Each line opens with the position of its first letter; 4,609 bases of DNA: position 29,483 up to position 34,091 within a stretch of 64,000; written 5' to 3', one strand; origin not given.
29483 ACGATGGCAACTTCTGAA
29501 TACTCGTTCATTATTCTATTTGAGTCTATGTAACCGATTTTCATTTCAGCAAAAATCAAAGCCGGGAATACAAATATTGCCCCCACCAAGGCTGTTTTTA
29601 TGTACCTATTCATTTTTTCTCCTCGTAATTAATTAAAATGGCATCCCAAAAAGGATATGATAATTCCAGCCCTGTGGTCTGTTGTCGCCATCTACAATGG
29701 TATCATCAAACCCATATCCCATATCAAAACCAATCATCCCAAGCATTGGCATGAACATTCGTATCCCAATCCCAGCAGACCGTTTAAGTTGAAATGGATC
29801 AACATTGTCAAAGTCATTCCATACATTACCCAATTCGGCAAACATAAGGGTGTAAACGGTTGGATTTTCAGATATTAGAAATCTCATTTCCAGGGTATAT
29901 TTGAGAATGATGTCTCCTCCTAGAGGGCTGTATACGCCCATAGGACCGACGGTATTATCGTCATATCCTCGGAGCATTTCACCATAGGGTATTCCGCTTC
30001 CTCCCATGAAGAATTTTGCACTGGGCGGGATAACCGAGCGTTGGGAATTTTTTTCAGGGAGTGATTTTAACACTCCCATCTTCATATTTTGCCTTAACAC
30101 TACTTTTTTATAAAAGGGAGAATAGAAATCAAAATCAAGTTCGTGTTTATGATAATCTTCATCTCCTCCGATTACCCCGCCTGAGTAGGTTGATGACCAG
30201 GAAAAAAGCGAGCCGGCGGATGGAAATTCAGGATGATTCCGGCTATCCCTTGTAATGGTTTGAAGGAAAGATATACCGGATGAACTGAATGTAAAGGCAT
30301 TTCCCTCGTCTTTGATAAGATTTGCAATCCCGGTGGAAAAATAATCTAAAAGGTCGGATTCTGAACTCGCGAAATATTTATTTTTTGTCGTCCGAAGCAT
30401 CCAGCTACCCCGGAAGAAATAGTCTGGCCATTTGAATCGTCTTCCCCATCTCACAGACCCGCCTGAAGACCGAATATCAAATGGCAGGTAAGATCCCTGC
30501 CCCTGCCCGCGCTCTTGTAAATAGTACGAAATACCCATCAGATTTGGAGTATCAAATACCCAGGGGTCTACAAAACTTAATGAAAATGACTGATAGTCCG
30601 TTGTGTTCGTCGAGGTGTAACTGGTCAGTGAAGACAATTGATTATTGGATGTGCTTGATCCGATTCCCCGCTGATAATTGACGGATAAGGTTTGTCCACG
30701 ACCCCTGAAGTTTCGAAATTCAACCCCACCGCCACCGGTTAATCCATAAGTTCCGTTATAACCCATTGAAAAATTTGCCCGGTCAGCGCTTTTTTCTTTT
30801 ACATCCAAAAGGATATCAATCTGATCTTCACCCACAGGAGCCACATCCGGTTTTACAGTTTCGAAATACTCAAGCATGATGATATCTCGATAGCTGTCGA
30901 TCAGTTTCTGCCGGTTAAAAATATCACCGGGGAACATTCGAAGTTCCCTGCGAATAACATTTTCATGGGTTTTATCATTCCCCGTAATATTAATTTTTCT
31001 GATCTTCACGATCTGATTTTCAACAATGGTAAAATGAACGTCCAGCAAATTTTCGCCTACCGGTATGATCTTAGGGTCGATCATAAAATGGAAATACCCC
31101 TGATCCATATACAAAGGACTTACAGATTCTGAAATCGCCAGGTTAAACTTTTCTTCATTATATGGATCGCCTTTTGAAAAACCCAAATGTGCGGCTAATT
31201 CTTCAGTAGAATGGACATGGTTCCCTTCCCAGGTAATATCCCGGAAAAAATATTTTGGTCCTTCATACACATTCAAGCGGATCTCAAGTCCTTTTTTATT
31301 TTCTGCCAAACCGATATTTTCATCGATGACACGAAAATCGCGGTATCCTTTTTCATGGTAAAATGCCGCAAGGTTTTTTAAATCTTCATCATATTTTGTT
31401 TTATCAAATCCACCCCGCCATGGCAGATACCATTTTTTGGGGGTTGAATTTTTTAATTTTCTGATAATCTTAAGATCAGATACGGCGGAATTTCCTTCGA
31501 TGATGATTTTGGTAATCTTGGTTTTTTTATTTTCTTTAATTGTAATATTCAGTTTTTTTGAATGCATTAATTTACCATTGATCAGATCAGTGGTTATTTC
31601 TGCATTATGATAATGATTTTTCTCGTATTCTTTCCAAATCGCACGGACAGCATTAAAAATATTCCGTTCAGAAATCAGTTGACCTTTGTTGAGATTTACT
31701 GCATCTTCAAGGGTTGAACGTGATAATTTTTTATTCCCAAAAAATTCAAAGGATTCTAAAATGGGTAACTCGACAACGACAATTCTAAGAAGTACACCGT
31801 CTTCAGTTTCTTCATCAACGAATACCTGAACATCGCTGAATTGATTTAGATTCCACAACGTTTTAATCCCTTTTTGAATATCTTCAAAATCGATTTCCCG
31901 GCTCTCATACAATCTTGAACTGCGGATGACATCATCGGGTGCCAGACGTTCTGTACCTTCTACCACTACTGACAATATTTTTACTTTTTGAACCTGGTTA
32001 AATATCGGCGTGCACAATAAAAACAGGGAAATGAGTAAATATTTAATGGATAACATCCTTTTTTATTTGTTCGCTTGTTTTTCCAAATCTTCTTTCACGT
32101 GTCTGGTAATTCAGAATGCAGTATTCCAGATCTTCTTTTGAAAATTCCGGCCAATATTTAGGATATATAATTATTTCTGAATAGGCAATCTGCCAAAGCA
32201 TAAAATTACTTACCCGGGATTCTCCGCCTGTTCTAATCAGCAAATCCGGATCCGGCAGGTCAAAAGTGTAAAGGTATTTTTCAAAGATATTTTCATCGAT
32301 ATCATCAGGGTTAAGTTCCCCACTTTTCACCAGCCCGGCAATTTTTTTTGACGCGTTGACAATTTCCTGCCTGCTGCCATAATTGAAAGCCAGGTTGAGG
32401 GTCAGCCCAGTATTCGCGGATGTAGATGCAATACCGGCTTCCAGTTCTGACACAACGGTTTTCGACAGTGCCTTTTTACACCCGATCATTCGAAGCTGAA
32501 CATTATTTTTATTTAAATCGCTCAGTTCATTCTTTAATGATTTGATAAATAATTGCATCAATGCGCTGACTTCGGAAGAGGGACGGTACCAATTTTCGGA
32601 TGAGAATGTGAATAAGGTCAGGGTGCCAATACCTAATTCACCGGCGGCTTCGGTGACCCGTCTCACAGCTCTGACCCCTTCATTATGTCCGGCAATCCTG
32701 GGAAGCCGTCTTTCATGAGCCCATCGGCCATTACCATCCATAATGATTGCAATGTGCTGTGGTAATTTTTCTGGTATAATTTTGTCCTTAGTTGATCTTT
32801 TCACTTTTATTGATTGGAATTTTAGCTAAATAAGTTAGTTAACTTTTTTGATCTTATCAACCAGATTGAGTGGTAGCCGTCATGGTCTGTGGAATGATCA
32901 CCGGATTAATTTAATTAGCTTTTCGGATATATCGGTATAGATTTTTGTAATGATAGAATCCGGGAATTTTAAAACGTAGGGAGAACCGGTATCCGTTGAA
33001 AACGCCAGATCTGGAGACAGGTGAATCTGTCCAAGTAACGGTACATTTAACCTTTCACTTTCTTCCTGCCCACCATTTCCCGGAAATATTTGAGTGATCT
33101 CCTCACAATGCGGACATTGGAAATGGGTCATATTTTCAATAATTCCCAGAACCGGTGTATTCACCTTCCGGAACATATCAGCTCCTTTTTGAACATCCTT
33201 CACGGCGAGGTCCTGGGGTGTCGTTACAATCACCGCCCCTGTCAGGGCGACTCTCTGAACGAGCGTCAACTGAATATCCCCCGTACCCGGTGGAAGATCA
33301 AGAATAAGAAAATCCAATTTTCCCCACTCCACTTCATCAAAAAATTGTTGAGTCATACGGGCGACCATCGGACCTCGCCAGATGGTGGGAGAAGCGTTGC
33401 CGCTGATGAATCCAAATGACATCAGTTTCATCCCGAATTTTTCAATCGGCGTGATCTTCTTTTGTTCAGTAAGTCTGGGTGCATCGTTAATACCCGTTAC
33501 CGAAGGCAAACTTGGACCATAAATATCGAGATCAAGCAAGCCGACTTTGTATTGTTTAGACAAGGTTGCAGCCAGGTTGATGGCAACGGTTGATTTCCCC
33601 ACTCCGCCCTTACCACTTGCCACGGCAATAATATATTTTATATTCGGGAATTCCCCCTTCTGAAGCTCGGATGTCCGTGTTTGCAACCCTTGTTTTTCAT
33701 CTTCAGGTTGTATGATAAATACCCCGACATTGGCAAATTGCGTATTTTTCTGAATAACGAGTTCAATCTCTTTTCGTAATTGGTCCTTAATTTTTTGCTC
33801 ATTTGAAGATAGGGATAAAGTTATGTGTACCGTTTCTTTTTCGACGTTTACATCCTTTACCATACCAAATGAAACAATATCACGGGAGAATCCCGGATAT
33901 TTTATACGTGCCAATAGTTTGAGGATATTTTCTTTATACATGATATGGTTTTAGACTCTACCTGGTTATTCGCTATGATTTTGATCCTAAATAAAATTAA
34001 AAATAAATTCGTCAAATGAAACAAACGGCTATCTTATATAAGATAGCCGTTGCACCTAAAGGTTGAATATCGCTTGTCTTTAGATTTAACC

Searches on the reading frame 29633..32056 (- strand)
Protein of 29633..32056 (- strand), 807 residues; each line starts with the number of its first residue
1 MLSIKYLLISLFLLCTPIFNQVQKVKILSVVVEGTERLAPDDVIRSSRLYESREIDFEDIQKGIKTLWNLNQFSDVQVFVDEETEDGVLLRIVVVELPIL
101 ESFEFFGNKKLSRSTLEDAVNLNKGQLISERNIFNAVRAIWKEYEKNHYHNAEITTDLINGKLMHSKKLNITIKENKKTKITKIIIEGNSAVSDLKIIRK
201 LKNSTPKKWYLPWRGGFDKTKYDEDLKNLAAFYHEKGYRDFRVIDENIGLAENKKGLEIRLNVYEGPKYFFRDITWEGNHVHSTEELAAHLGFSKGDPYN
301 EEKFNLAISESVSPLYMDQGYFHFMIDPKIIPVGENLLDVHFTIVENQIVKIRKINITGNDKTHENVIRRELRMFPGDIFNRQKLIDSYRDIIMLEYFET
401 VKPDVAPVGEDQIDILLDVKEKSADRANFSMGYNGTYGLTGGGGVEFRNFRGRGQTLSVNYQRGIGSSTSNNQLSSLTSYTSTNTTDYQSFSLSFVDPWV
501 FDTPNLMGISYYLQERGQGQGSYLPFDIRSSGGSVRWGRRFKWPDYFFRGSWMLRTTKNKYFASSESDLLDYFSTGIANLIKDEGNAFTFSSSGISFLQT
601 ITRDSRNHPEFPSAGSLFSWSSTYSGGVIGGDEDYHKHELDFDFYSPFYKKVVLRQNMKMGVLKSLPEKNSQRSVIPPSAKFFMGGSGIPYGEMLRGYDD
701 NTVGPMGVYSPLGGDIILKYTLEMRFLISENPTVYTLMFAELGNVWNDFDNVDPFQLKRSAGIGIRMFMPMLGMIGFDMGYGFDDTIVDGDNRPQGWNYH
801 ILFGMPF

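Call 69: search_protein_families(library=pfam, proteins=[window:29633-32056:-], max_evalue=0.001)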
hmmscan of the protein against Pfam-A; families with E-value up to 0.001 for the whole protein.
window:29633-32056:- (807 aa): 4 families
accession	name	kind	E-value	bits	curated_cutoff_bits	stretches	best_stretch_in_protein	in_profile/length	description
PF07244.20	POTRA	-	3.3e-45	153.1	21.3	4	350-422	1-79/79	Surface antigen variable number repeat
PF01103.29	Omp85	-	6.2e-40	138.1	24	1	449-789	1-312/325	Omp85 superfamily domain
PF08478.15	POTRA_1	-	2e-08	34.9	23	0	180-210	2-32/69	POTRA domain, FtsQ-type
PF08479.16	POTRA_2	-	5.6e-07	29.7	24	0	101-150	4-53/76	POTRA domain, ShlB-type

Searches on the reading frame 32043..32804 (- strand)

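Call 69: search_protein_families(library=pfam, proteins=[window:32043-32804:-], max_evalue=0.001)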
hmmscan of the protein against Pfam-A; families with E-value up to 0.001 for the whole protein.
window:32043-32804:- (253 aa): 1 family
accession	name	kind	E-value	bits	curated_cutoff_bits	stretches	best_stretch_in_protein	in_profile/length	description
PF01255.24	Prenyltransf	-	5e-82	275.1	27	1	21-241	1-219/219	Putative undecaprenyl diphosphate synthase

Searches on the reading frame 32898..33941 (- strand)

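Call 69: search_protein_families(library=pfam, proteins=[window:32898-33941:-], max_evalue=0.001)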
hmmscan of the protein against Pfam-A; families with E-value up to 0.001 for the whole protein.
window:32898-33941:- (347 aa): 6 families
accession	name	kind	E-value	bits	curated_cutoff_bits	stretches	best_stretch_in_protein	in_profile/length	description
PF10609.15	ParA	-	1e-93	313.7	27.1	1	100-342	1-245/246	NUBPL iron-transfer P-loop NTPase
PF01656.29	CbiA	-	4.3e-13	49.8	25.4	1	105-272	1-83/125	CobQ/CobB/MinD/ParA nucleotide binding domain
PF13614.12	AAA_31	-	2.7e-09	37.6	27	1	104-140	3-40/177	AAA domain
PF01883.24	FeS_assembly_P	-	2.9e-08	34.3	23.5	1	3-64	1-62/73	Iron-sulfur cluster assembly protein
PF09140.17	MipZ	-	1e-05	25.4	20.7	1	103-242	1-128/262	ATPase MipZ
PF02374.21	ArsA_ATPase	-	0.00011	21.9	24.3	0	107-133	5-31/305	Anion-transporting ATPase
